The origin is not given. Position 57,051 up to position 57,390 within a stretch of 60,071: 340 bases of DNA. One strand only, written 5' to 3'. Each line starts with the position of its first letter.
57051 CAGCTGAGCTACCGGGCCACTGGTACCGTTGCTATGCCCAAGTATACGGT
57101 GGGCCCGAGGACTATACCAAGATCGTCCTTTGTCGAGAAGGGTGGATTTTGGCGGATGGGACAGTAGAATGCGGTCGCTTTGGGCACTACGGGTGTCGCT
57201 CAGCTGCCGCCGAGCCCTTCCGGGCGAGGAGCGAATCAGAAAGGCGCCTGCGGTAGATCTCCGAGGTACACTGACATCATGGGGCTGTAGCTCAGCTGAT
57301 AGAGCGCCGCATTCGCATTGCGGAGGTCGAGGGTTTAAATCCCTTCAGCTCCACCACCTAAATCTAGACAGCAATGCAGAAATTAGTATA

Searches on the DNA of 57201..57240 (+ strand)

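Call 54: build_rna_model(alignment_id=A2, structure=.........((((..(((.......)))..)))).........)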
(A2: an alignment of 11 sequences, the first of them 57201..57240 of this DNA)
Model R1 built from alignment A2 (11 sequences, 43 columns); structure: as given.
model positions 40; base pairs 7; branch points 0; effective number of sequences 11; information 1.306 bits per position. Calibrated on 0.2 Mb of random sequence (short: E-values are rough).
structure used (alignment columns):
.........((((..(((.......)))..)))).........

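Call 55: search_with_rna_model(model_id=R1, sources=[window, L001, L002, L012, L013, L017, L018, L019, L020, L021, L022, L024, L025, L026, L027, L028, L030, L031, L032, L033, L034, L035, L036], max_evalue=10)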
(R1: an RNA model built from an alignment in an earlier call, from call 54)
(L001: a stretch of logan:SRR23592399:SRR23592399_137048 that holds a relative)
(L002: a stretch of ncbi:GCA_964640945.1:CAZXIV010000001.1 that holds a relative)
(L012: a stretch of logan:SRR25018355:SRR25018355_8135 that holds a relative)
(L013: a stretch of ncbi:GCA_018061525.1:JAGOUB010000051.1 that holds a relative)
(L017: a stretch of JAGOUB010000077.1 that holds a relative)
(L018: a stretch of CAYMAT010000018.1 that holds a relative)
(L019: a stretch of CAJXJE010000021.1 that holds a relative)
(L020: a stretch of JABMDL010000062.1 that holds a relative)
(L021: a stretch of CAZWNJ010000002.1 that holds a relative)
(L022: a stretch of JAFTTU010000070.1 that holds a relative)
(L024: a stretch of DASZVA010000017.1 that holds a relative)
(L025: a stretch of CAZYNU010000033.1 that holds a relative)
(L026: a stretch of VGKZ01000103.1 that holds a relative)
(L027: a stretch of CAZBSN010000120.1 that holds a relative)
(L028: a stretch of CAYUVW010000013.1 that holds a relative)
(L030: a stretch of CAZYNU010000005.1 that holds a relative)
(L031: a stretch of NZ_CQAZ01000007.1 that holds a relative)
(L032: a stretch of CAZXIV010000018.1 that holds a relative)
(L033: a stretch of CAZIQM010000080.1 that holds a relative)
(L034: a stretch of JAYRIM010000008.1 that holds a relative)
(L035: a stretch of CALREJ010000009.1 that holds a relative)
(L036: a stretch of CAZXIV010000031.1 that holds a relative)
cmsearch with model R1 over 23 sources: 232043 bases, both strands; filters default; matches with E-value up to 10: 35.
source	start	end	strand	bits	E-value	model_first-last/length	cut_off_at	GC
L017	2538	2577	+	64.1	5.9e-13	1-40/40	no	0.68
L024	3497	3536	+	63.1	1.1e-12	1-40/40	no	0.68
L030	6502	6541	-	61.4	2.6e-12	1-40/40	no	0.65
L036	6633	6672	-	60.4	4.6e-12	1-40/40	no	0.6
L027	2971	3010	-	60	5.7e-12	1-40/40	no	0.68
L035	1857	1896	-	58.1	1.6e-11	1-40/40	no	0.57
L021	3066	3105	-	54.8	9.9e-11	1-40/40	no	0.65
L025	633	672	-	54.6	1.1e-10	1-40/40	no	0.68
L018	5018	5058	-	54.4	1.2e-10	1-40/40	no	0.56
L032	97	135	+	51.5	6.1e-10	1-40/40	no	0.69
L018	5119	5159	-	45.4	1.7e-08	1-40/40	no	0.66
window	57201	57240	+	43.4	5e-08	1-40/40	no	0.7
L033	2522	2561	+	40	3.2e-07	1-40/40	no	0.68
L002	10437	10476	+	25.3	0.001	1-40/40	no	0.68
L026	16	55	+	24.8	0.0013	1-40/40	no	0.73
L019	2563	2604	-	23.7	0.0024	1-40/40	no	0.55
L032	5724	5755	+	23.1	0.0034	1-40/40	no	0.75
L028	5213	5254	-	21.5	0.0083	1-40/40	no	0.57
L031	1229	1246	-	18.1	0.052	1-40/40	no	0.5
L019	2669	2709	-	16.3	0.14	1-40/40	no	0.46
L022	1138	1156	-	14.9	0.3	1-40/40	no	0.47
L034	6617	6637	+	13.1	0.81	1-40/40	no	0.48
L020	3363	3399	+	13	0.87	1-40/40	no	0.54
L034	5151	5176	+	11.8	1.7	1-40/40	no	0.65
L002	15286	15301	+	11.3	2.2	13-28/40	no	0.75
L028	3167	3198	+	11.1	2.4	1-40/40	no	0.56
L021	7113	7124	+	11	2.6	16-27/40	no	0.75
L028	3682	3705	-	9.4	6.1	1-40/40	no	0.58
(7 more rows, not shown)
